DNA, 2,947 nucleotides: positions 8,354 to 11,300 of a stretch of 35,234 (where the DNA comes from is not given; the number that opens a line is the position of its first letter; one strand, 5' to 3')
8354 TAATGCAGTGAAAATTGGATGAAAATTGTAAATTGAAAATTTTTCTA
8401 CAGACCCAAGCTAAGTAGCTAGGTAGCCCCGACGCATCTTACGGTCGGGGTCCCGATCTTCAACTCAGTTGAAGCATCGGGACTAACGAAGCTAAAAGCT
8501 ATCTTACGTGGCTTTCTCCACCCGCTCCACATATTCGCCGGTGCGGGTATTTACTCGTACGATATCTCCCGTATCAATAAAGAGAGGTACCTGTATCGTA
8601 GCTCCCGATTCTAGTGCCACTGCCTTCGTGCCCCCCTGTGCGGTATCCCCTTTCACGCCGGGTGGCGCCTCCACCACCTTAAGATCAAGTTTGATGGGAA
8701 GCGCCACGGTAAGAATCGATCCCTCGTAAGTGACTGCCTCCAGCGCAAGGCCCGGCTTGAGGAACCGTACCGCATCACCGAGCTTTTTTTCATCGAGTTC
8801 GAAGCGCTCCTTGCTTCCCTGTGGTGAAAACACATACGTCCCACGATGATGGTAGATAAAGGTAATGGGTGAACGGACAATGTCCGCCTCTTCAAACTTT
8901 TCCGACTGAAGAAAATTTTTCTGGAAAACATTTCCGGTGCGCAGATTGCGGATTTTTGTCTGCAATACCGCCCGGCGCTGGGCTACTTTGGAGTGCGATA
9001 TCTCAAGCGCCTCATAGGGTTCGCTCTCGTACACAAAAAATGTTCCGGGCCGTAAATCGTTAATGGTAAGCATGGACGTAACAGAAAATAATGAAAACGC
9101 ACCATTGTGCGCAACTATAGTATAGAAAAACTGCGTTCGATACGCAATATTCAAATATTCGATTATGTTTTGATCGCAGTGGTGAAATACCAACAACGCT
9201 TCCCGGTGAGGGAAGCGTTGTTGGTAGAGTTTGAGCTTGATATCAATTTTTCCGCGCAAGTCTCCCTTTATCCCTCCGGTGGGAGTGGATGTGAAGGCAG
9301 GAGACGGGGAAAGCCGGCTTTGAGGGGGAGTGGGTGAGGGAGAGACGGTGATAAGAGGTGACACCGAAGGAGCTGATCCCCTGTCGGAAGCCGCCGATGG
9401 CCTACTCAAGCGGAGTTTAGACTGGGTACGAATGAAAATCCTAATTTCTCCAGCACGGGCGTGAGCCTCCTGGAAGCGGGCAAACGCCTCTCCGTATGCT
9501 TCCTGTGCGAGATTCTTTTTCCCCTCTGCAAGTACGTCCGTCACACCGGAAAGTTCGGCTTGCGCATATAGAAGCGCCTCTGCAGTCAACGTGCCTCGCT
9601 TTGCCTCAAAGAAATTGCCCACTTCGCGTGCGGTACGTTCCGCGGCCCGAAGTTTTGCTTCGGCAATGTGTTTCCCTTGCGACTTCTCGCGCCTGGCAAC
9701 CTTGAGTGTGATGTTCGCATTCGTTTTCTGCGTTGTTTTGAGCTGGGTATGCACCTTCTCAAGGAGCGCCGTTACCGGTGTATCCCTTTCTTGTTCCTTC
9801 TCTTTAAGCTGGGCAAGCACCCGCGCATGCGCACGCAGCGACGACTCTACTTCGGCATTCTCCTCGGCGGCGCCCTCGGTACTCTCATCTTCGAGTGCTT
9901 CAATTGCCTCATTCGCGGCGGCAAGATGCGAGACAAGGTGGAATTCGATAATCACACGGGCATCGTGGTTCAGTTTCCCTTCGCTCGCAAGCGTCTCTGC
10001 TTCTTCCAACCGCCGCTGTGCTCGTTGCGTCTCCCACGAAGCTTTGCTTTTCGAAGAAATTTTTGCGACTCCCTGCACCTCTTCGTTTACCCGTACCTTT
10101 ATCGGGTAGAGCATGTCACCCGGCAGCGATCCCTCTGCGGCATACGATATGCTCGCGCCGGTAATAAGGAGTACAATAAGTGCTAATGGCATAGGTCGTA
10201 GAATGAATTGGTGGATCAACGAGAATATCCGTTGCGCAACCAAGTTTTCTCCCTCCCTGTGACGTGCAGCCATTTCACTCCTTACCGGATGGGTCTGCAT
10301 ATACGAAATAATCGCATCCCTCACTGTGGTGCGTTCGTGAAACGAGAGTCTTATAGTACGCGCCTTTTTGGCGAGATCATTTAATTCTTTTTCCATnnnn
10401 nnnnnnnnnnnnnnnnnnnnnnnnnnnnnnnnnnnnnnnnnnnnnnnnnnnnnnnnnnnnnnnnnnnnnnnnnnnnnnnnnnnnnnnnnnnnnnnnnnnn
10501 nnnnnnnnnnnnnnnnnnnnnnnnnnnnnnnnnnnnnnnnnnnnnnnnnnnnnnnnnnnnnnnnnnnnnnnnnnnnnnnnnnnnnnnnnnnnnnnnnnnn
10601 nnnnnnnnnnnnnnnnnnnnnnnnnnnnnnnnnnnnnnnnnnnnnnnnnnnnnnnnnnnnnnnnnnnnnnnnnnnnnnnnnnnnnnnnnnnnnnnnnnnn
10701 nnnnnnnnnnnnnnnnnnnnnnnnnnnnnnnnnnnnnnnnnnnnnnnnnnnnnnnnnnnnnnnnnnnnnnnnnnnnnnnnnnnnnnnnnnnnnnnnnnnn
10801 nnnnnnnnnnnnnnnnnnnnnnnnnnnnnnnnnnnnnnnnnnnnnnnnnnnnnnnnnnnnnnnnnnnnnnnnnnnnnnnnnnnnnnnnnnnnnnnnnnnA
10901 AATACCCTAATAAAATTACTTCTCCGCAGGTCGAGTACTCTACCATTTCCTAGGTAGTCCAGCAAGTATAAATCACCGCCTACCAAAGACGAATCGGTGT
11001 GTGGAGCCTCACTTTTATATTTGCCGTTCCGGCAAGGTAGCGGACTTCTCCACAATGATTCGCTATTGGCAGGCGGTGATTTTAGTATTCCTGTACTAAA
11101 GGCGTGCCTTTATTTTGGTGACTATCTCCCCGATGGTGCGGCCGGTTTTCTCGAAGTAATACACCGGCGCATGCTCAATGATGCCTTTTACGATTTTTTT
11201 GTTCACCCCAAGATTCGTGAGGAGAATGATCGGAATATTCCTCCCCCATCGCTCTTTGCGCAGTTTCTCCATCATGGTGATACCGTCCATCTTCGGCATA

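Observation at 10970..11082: Copy B fills the receiver-to-ECF-sigma gap inside a signalling operon: possible cis-regulatory RNA or promoter-bearing hairpin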

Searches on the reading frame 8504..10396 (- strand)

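Call 10: search_protein_families(library=pfam, proteins=[window:8504-10396:-], max_evalue=0.01)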
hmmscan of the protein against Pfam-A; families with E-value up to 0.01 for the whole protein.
window:8504-10396:- (630 aa): 4 families
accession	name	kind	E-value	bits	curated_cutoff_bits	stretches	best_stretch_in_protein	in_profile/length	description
PF09285.17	Elong-fact-P_C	-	6.3e-25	87.1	25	1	571-625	2-56/56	Elongation factor P, C-terminal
PF08207.18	EFP_N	-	6.6e-14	52.1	23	1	445-501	2-58/58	Elongation factor P (EF-P) KOW-like domain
PF18915.5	DUF5667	-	4.7e-09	37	27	1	89-200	1-95/99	Domain of unknown function (DUF5667)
PF01132.26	EFP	-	1.1e-05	25.7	27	1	511-561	3-53/54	Elongation factor P (EF-P) OB domain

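Call 61: search_protein_families(library=ncbifam, proteins=[window:8504-10396:-], max_evalue=0.01)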
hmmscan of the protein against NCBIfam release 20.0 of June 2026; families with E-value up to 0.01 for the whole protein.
window:8504-10396:- (630 aa): 6 families
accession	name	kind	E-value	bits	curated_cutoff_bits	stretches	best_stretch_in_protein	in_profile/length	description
TIGR00038.1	efp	equivalog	1.7e-53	181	185.8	1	444-626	2-184/184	elongation factor P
NF001810.0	PRK00529.1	subfamily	2.2e-53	180.6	161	1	442-626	2-186/187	elongation factor P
NF011175.0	PRK14578.1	equivalog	1.3e-26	93.2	301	1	442-625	1-186/187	elongation factor P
NF009090.0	PRK12426.1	equivalog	8.2e-26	90.8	226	1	442-626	1-185/185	elongation factor P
NF003392.1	PRK04542.1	equivalog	2.1e-25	89.7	216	1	449-625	7-186/187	elongation factor P-like protein EfpL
TIGR02178.1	yeiP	equivalog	3.2e-21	76.3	264.05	1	446-625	3-185/186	elongation factor P-like protein YeiP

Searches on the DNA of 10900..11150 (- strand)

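Call 7: search_rna_families(source=window, start=10900, end=11150, threshold=evalue, max_evalue=10, show_alignments=3)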
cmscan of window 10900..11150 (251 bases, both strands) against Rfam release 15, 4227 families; matches with E-value up to 10: 2.
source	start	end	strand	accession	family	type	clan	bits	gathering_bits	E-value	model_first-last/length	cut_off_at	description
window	10970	11082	+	RF04214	MIR7526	Gene; miRNA;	-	23.1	110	0.014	1-113/113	no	MIR7526 microRNA precursor family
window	10984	11068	-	RF03789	MIR5269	Gene; miRNA;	-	15.9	60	3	1-80/80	no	MIR5269 microRNA precursor family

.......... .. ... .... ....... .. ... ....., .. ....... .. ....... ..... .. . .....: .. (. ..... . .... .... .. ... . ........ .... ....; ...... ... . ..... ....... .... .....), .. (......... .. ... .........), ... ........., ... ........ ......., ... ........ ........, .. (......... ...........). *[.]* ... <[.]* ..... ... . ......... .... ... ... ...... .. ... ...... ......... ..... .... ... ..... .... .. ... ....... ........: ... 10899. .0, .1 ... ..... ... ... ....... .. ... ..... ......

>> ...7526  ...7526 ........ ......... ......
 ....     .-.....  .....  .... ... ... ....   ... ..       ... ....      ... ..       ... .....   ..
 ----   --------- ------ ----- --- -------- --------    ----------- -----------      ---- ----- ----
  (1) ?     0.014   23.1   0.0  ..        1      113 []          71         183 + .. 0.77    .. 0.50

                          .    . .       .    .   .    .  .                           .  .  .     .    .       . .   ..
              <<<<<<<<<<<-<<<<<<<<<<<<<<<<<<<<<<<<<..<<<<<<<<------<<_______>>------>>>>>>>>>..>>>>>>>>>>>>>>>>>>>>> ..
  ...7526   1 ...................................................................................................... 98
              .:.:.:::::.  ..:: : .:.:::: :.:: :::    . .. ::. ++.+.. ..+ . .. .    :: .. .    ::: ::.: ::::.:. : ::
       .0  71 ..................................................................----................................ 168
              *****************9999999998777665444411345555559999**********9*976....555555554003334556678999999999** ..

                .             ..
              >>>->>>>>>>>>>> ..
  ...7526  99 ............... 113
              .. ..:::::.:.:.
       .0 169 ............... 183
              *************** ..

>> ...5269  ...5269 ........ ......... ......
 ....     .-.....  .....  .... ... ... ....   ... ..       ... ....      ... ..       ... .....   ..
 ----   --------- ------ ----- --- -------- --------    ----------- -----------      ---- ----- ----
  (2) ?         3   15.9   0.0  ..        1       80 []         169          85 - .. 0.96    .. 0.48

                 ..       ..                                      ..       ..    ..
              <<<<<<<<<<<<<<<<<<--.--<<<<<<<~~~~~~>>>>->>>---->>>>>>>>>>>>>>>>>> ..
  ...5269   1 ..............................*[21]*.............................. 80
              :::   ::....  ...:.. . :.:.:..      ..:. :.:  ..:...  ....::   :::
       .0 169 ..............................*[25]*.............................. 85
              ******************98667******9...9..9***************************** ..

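Call 52: search_dna_similar(query=window:10930-11090:-, collection=plasmids, mode=distant, max_evalue=1)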
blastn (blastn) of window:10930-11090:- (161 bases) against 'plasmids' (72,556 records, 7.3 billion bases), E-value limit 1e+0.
No match.

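Call 53: search_dna_similar(query=window:10930-11090:-, collection=phages, mode=distant, max_evalue=1)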
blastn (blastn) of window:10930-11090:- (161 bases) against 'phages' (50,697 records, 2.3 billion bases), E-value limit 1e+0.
No match.
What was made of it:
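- Tried and rejected: blastn of copy B plus its tail against plasmid and phage records (calls 52, 53): no match.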
